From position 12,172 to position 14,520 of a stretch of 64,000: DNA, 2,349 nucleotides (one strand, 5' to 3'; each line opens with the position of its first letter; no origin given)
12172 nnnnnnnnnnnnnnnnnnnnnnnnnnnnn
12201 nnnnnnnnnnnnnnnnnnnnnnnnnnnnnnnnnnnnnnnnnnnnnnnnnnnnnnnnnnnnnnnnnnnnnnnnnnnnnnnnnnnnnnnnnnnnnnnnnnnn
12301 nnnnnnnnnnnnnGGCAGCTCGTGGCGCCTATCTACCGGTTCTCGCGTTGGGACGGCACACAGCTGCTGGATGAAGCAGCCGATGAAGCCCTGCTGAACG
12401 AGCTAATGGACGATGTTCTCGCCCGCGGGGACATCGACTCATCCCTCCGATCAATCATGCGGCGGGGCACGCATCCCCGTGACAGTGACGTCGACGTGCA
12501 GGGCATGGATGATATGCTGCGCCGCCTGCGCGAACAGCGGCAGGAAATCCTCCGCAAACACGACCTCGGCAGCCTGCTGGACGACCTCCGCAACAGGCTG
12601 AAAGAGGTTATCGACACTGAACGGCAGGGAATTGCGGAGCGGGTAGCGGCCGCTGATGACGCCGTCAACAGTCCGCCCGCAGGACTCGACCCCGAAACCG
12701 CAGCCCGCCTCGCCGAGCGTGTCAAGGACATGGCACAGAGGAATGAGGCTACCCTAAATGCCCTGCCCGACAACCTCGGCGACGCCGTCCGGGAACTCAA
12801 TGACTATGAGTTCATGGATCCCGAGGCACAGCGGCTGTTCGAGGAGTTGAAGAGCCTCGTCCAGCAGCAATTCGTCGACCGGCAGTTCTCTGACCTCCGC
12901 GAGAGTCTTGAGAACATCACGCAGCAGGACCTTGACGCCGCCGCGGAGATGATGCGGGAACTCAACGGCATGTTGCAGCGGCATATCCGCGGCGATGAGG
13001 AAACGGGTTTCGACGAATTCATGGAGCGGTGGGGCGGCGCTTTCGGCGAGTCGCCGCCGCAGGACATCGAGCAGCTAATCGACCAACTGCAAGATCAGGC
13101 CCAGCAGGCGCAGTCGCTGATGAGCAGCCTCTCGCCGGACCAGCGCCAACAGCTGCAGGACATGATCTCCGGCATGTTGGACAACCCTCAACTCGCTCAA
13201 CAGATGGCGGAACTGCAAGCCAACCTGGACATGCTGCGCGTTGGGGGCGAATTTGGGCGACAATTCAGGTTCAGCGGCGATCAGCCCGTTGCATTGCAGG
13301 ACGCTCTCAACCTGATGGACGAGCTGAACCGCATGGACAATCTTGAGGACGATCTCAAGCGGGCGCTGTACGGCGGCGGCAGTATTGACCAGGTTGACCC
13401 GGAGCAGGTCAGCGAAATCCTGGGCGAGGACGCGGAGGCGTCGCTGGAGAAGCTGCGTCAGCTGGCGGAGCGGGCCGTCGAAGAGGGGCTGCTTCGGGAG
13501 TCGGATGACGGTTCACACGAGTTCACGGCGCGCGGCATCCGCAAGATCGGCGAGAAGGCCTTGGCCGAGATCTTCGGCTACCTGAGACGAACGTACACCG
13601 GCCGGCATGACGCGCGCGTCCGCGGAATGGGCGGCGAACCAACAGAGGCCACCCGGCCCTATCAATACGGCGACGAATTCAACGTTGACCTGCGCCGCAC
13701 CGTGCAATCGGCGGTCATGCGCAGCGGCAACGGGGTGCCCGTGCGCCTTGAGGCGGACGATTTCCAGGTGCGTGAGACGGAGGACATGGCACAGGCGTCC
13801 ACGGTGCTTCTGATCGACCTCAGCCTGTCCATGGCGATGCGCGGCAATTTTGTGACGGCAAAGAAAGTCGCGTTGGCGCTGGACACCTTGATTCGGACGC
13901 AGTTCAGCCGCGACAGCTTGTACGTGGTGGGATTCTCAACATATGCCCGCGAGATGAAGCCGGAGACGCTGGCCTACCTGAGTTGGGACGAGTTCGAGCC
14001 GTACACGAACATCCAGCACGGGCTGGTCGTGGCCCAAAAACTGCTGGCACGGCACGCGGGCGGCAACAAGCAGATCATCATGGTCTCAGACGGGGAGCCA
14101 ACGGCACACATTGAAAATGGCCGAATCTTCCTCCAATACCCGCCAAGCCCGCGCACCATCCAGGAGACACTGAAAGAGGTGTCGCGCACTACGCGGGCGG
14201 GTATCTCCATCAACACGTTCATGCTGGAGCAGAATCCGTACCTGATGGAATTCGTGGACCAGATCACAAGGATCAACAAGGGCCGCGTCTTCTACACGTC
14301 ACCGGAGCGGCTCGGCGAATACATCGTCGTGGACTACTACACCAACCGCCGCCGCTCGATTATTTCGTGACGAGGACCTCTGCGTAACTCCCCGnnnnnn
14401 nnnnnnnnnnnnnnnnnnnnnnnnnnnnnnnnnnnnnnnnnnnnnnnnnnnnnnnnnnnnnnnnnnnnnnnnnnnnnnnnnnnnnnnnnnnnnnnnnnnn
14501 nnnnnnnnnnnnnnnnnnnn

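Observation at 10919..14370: ChlI/MoxR-like AAA+ ATPase with a Cys cluster, coupled to a 682-aa VWA protein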

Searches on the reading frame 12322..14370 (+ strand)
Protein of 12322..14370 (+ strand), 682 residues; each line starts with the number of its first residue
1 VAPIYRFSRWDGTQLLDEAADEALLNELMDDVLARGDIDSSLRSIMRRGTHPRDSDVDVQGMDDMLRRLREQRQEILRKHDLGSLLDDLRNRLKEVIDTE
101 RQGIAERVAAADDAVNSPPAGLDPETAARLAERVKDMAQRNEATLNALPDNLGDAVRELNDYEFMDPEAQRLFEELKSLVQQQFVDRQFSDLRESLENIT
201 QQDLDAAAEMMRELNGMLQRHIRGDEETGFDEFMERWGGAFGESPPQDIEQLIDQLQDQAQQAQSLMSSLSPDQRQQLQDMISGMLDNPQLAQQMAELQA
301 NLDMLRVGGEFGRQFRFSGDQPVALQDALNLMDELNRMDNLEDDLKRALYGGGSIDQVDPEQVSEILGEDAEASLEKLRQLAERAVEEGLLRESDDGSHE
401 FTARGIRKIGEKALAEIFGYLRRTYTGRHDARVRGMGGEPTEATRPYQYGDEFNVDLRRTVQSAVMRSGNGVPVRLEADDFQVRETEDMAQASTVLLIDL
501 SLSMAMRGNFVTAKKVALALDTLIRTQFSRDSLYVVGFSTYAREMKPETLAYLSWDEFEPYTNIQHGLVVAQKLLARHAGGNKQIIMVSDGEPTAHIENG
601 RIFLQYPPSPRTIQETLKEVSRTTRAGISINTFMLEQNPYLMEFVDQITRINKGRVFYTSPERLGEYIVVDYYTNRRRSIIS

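Call 3: search_protein_families(library=pfam, proteins=[window:12322-14370:+], max_evalue=0.01)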
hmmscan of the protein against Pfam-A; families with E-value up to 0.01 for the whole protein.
window:12322-14370:+ (682 aa): 1 family
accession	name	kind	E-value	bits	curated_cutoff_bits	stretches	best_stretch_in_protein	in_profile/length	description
PF13519.12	VWA_2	-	0.00011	23.2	27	1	494-592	1-107/107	von Willebrand factor type A domain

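Call 4: search_protein_families(library=ncbifam, proteins=[window:12322-14370:+], max_evalue=0.01)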
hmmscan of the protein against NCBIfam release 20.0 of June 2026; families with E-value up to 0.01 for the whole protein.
window:12322-14370:+ (682 aa): 1 family
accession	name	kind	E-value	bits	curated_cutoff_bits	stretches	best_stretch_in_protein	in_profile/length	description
TIGR02442.1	Cob-chelat-sub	hypoth_equivalog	6e-06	25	779.45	1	422-544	404-523/641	putative cobaltochelatase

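Call 8: search_solved_structures(query=window:12322-14370:+, max_evalue=1, show_alignments=1)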
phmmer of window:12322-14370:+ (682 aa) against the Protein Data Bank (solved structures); distinct sequences matched with E-value up to 1: 1.
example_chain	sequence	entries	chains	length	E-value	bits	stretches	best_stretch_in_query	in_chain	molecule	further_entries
9sob_K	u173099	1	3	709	0.42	12.5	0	20-59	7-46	Nuclear pore complex protein NUP133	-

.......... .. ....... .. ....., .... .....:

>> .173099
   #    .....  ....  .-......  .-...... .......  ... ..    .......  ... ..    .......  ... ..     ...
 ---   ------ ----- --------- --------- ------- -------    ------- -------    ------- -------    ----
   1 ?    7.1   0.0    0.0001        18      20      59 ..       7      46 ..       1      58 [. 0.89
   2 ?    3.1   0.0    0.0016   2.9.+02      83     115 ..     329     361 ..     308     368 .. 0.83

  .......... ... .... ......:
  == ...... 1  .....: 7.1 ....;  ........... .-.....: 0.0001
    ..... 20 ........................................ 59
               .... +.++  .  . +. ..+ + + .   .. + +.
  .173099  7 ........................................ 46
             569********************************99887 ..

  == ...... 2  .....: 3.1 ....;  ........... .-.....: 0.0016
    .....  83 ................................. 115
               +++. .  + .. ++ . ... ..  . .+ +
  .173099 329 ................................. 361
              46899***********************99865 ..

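Call 9: search_protein_families(library=padloc, proteins=[window:12322-14370:+], max_evalue=0.1)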
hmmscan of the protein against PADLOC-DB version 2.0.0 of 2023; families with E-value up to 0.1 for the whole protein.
window:12322-14370:+ (682 aa): 1 family
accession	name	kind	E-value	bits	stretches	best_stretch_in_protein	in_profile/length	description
PDLC00519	JetC1|JetC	-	0.052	9.7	1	56-299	213-447/1097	DUF3584 domain; MukB-like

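Call 28: search_protein_families(library=pfam, proteins=[window:12322-14370:+], max_evalue=10)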
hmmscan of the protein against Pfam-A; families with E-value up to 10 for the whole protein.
window:12322-14370:+ (682 aa): 14 families
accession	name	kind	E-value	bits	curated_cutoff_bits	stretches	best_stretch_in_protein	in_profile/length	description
PF13519.12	VWA_2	-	0.00011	23.2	27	1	494-592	1-107/107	von Willebrand factor type A domain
PF01814.28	Hemerythrin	-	0.036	15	25.3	2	186-277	14-100/127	Hemerythrin HHE cation binding domain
PF07464.16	ApoLp-III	-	0.045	14.3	36.3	1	248-302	37-92/146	Apolipophorin-III precursor (apoLp-III)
PF12867.12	DinB_2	-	0.055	14.4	24.8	1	238-274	66-94/128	DinB superfamily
PF13768.12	VWA_3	-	0.12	12.8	27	1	495-549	4-53/155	von Willebrand factor type A domain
PF12330.14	Haspin_kinase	-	0.12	11.8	25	1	538-579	281-319/364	Haspin like kinase domain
PF22181.1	TarS_linker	-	0.2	12.5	27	0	325-391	8-74/100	Glycosyl transferase TarS linker domain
PF06810.17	Phage_scaffold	-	0.35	11.2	35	1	224-302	10-79/170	Phage capsid assembly scaffolding protein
PF03732.24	Retrotrans_gag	-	0.84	10.3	24.1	1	170-223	26-82/97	Retrotransposon gag protein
PF06133.16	Com_YlbF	-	1.4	9.9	23.9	1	166-213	31-75/105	Control of competence regulator ComK, YlbF/YmcA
PF05440.17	MtrB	-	1.8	9.5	27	0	248-275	30-57/94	Tetrahydromethanopterin S-methyltransferase subunit B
PF07739.18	TipAS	-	2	9.3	23.8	1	128-184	16-74/117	TipAS antibiotic-recognition domain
PF17898.6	GerD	-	2.9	8.3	29.5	1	250-298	61-109/114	Spore germination GerD central core domain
PF16454.10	PI3K_P85_iSH2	-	3.7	7.6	31.5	1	173-306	19-136/161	Phosphatidylinositol 3-kinase regulatory subunit P85 inter-SH2 domain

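Call 29: find_homologous_proteins(query=window:12322-14370:+, max_evalue=0.00001)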
Query window:12322-14370:+ (682 aa): 210 proteins with E <= 0.00001 among 8000 candidates; the best 120 are listed.
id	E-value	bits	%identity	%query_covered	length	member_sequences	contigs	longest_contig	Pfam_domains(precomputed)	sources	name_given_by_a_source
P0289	0.0e+0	1443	96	100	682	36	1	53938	PF27532.1,PF13519.13,PF27098.1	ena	-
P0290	0.0e+0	1402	93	100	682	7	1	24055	PF27532.1,PF27098.1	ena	-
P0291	0.0e+0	1391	91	100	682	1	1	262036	PF27532.1,PF27098.1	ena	-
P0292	0.0e+0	1387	91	100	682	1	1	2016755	PF27532.1,PF27098.1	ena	-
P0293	0.0e+0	1382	91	100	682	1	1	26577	PF27532.1,PF27098.1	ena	-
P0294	0.0e+0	1352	89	100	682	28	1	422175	PF27532.1,PF27098.1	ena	-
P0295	0.0e+0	1320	87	100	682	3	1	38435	PF27532.1,PF27098.1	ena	-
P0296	0.0e+0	1312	86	100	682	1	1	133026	PF27532.1,PF27098.1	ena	-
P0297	0.0e+0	1264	84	100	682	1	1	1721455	PF27532.1,PF27098.1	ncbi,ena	-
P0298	0.0e+0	1192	77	100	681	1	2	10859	PF27532.1,PF27098.1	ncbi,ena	-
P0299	0.0e+0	1097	72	100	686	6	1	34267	PF27532.1,PF13519.13,PF27098.1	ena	-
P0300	0.0e+0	1092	72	99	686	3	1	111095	PF27532.1,PF13519.13,PF27098.1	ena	-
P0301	3.2e-260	883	58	100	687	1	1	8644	PF27532.1,PF27098.1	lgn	-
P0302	1.3e-247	842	56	100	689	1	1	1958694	PF27532.1,PF13519.13,PF27098.1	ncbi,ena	-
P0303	7.3e-210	717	85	58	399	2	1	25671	PF27532.1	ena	-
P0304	4.1e-189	648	47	99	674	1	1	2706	PF27532.1,PF27098.1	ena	-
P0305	5.6e-187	641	46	99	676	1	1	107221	PF27532.1,PF13519.13,PF27098.1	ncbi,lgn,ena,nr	ncbi:MAG: VWA domain-containing protein [Chloroflexi bacterium]|nr:VWA domain-containing protein [Ch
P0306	1.1e-186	640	42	99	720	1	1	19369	PF27532.1,PF27098.1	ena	-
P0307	1.3e-186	640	45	99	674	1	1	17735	PF27532.1,PF13519.13,PF27098.1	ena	-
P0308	1.6e-186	640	45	99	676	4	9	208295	PF27532.1,PF13519.13,PF27098.1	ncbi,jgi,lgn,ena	jgi:uncharacterized protein with von Willebrand factor type A (vWA) domain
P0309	1.9e-186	640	46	99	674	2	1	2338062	PF27532.1,PF27098.1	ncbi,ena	-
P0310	2.4e-186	639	46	100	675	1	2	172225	PF27532.1,PF27098.1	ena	-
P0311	3.5e-186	639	46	99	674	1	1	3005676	PF27532.1,PF13519.13,PF06969.23,PF05762.21,PF27098.1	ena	-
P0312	3.9e-186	639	45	99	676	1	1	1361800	PF27532.1,PF13519.13,PF27098.1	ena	-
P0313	4.3e-186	639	46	99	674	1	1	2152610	PF27532.1,PF13519.13,PF06969.23,PF05762.21,PF27098.1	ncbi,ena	-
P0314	1.6e-185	637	45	99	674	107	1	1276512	PF27532.1,PF13519.13,PF27098.1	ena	-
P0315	1.8e-185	636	45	99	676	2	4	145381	PF27532.1,PF13519.13,PF27098.1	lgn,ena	-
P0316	3.6e-185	635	46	99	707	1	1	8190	PF27532.1,PF13519.13,PF27098.1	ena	-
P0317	7.0e-185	635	45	99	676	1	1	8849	PF27532.1,PF13519.13,PF27098.1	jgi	jgi:uncharacterized protein with von Willebrand factor type A (vWA) domain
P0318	9.0e-185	634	45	99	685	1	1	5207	PF27532.1,PF27098.1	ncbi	-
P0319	1.2e-184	634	46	99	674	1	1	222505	PF27532.1,PF13519.13,PF06969.23,PF05762.21,PF27098.1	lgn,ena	-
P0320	3.1e-184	632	45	99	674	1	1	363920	PF27532.1,PF13519.13,PF27098.1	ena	-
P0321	4.0e-184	632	42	99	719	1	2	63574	PF27532.1,PF13519.13,PF27098.1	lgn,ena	-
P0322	5.3e-184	632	44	100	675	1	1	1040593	PF27532.1,PF13519.13,PF27098.1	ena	-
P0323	7.6e-184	631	46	99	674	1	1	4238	PF27532.1,PF13519.13,PF06969.23,PF05762.21,PF27098.1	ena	-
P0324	1.0e-183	631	45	100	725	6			PF27532.1,PF27098.1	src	-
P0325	7.2e-183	628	43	99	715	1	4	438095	PF27532.1,PF13519.13,PF27098.1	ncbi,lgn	-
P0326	9.4e-183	627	43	100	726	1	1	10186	PF27532.1,PF13519.13,PF27098.1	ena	-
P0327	1.8e-182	627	43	99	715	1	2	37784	PF27532.1,PF13519.13,PF27098.1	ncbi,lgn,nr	ncbi:MAG: VWA domain-containing protein [Dehalococcoidia bacterium]|nr:VWA domain-containing protein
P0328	2.1e-182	626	43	99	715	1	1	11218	PF27532.1,PF13519.13,PF27098.1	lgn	-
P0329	3.7e-182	626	45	99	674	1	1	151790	PF27532.1,PF13519.13,PF06969.23,PF05762.21,PF27098.1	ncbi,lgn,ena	-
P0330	3.9e-182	625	45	99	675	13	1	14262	PF27532.1,PF13519.13,PF27098.1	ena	-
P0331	5.2e-182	625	44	99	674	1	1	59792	PF27532.1,PF27098.1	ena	-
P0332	5.7e-182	625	42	99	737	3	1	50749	PF27532.1,PF27098.1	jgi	-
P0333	6.0e-182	625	49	82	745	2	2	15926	PF27532.1,PF13519.13,PF27098.1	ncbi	-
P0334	6.2e-182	625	42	100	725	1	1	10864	PF27532.1,PF13519.13,PF27098.1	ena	-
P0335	8.7e-182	624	43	100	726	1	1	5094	PF27532.1,PF13519.13,PF27098.1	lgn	-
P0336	1.6e-181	623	44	99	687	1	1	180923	PF27532.1,PF27098.1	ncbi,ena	-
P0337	1.6e-181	623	43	99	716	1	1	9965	PF27532.1,PF27098.1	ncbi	-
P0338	2.6e-181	623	42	100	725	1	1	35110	PF27532.1,PF13519.13,PF27098.1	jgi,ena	-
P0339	4.8e-181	622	42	100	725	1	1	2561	PF27532.1,PF13519.13,PF27098.1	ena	-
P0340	5.2e-181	622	42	100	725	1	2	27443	PF27532.1,PF13519.13,PF27098.1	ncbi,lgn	-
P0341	5.6e-181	622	44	99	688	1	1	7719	PF27532.1,PF27098.1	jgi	jgi:uncharacterized protein with von Willebrand factor type A (vWA) domain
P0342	1.4e-180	620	48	84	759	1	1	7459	PF27532.1,PF13519.13,PF27098.1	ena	-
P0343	4.3e-180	619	43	98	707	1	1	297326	PF27532.1,PF13519.13,PF27098.1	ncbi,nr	ncbi:MAG: VWA domain-containing protein [Dehalococcoidia bacterium]|nr:VWA domain-containing protein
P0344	5.8e-180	618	43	99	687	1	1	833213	PF27532.1,PF27098.1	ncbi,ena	-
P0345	6.6e-180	618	45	99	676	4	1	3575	PF27532.1,PF13519.13,PF27098.1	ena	-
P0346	1.1e-179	617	43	98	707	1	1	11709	PF27532.1,PF13519.13,PF27098.1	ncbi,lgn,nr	ncbi:MAG: VWA domain-containing protein [Dehalococcoidia bacterium]|nr:VWA domain-containing protein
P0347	1.3e-179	617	43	98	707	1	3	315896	PF27532.1,PF13519.13,PF27098.1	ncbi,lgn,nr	ncbi:MAG: VWA domain-containing protein [Chloroflexi bacterium CFX7]|nr:MAG: VWA domain-containing p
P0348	2.4e-179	616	48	83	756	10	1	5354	PF27532.1,PF13519.13,PF27098.1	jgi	jgi:uncharacterized protein with von Willebrand factor type A (vWA) domain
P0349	3.3e-179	616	46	81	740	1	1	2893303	PF26026.1,PF27532.1,PF27098.1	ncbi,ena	-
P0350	3.4e-179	616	48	84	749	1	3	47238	PF27532.1,PF13519.13,PF27098.1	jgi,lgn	jgi:uncharacterized protein with von Willebrand factor type A (vWA) domain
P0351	1.1e-178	614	44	99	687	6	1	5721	PF27532.1,PF13519.13,PF27098.1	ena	-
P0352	1.5e-178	614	41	100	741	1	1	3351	PF27532.1,PF13519.13,PF27098.1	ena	-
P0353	1.6e-178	613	47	83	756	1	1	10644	PF27532.1,PF13519.13,PF27098.1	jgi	jgi:uncharacterized protein with von Willebrand factor type A (vWA) domain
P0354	2.6e-178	613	47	81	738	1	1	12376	PF27532.1,PF13519.13,PF27098.1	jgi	jgi:uncharacterized protein with von Willebrand factor type A (vWA) domain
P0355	2.6e-178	613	48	84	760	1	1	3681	PF27532.1,PF13519.13,PF27098.1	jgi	jgi:uncharacterized protein with von Willebrand factor type A (vWA) domain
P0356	3.8e-178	612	47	82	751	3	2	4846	PF27532.1,PF13519.13,PF27098.1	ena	-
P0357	7.5e-178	611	43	100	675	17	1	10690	PF27532.1,PF27098.1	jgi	jgi:uncharacterized protein with von Willebrand factor type A (vWA) domain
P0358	9.6e-178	611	43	100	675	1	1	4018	PF27532.1,PF27098.1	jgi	jgi:uncharacterized protein with von Willebrand factor type A (vWA) domain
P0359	1.5e-177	610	44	99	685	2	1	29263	PF27532.1,PF13519.13,PF27098.1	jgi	-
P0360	3.2e-177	609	43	99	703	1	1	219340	PF27532.1,PF27098.1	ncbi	-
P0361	5.0e-177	609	43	100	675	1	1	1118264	PF27532.1,PF13519.13,PF05762.21,PF27098.1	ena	-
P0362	1.1e-176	607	43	99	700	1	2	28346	PF27532.1,PF13519.13,PF27098.1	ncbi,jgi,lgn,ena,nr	ncbi:MAG TPA: VWA domain-containing protein [Dehalococcoidia bacterium]|nr:VWA domain-containing pro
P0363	1.2e-176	607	42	99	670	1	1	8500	PF27532.1,PF13519.13,PF27098.1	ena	-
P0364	1.9e-176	607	43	99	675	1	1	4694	PF27532.1,PF13519.13,PF27098.1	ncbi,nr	ncbi:MAG: VWA domain-containing protein [Chloroflexi bacterium]|nr:VWA domain-containing protein [Ch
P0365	2.9e-176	606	42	99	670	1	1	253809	PF27532.1,PF13519.13,PF27098.1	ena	-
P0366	3.8e-176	606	42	99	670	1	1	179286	PF27532.1,PF13519.13,PF27098.1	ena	-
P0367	4.8e-176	605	43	99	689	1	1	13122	PF27532.1,PF27098.1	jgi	jgi:uncharacterized protein with von Willebrand factor type A (vWA) domain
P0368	4.9e-176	605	48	82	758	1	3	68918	PF27532.1,PF13519.13,PF27098.1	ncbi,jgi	ncbi:MAG TPA: VWA domain-containing protein [Chloroflexota bacterium]|jgi:uncharacterized protein wi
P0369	9.0e-176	604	42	99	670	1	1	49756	PF27532.1,PF13519.13,PF27098.1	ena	-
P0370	1.0e-175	604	42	99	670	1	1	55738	PF27532.1,PF13519.13,PF27098.1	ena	-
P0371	1.2e-175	604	42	99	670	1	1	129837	PF27532.1,PF13519.13,PF27098.1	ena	-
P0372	1.2e-175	604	42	99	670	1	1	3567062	PF27532.1,PF13519.13,PF27098.1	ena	-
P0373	1.3e-175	604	42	99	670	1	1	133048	PF27532.1,PF13519.13,PF27098.1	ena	-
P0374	1.4e-175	604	42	99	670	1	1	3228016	PF27532.1,PF13519.13,PF27098.1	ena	-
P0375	1.5e-175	604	45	99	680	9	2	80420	PF27532.1,PF13519.13,PF27098.1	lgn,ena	-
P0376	1.6e-175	604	42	99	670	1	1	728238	PF27532.1,PF13519.13,PF27098.1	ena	-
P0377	1.7e-175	603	42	99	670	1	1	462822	PF27532.1,PF13519.13,PF27098.1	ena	-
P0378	1.9e-175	603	42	99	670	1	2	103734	PF27532.1,PF13519.13,PF27098.1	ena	-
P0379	2.0e-175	603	44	99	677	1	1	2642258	PF27532.1,PF27098.1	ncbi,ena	-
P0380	2.2e-175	603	42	99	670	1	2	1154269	PF27532.1,PF13519.13,PF27098.1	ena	-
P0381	2.8e-175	603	42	99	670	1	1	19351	PF27532.1,PF13519.13,PF27098.1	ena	-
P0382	2.9e-175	603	42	99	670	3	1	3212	PF27532.1,PF13519.13,PF27098.1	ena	-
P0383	3.2e-175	603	42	99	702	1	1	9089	PF27532.1,PF27098.1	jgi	jgi:uncharacterized protein with von Willebrand factor type A (vWA) domain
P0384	3.6e-175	602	42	99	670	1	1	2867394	PF27532.1,PF13519.13,PF27098.1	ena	-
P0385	3.8e-175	602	42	99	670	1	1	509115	PF27532.1,PF13519.13,PF27098.1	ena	-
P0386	5.9e-175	602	42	99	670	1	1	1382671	PF27532.1,PF13519.13,PF27098.1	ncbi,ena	-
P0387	8.9e-175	601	42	99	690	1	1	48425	PF27532.1,PF13519.13,PF27098.1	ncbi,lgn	-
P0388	1.3e-174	601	42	99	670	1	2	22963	PF27532.1,PF13519.13,PF27098.1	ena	-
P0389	1.5e-174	600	43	99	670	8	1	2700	PF27532.1,PF13519.13,PF27098.1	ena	-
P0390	1.7e-174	600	42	99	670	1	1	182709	PF27532.1,PF13519.13,PF27098.1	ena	-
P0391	1.9e-174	600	42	99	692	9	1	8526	PF27532.1,PF13519.13,PF27098.1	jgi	-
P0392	2.5e-174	600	42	99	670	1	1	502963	PF27532.1,PF13519.13,PF27098.1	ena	-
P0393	3.2e-174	599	42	99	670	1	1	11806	PF27532.1,PF13519.13,PF27098.1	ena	-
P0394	4.1e-174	599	42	99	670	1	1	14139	PF27532.1,PF13519.13,PF27098.1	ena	-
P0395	9.6e-174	598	43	99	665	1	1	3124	PF27532.1,PF13519.13,PF27098.1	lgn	-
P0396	2.1e-173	597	42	99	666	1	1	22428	PF27532.1,PF13519.13,PF27098.1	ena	-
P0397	2.6e-173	596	43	99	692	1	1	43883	PF27532.1,PF13519.13,PF27098.1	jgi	jgi:uncharacterized protein with von Willebrand factor type A (vWA) domain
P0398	5.7e-173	595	43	99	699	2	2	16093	PF27532.1,PF13519.13,PF27098.1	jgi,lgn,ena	-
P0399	6.4e-173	595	43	99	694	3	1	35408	PF27532.1,PF27098.1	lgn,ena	-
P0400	8.0e-173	595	42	99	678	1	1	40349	PF27532.1,PF27098.1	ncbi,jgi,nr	ncbi:MAG: VWA domain-containing protein [SAR202 cluster bacterium]|nr:VWA domain-containing protein 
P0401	1.0e-172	594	44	100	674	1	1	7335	PF27532.1,PF13519.13,PF27098.1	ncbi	ncbi:MAG: VWA domain-containing protein [Dehalococcoidia bacterium]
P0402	1.1e-172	594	42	98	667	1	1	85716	PF27532.1,PF13519.13,PF27098.1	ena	-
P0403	1.7e-172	594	44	99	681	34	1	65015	PF27532.1,PF27098.1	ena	-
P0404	9.7e-171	588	41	99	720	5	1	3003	PF27532.1,PF13519.13,PF27098.1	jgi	-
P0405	1.3e-170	587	42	99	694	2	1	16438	PF27532.1,PF27098.1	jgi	jgi:uncharacterized protein with von Willebrand factor type A (vWA) domain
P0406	1.5e-170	587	40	99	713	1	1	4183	PF27532.1,PF13519.13,PF27098.1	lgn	-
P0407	1.5e-170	587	42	99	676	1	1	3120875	PF27532.1,PF13519.13,PF27098.1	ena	-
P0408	2.1e-170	587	42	99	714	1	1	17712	PF27532.1,PF13519.13,PF27098.1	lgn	-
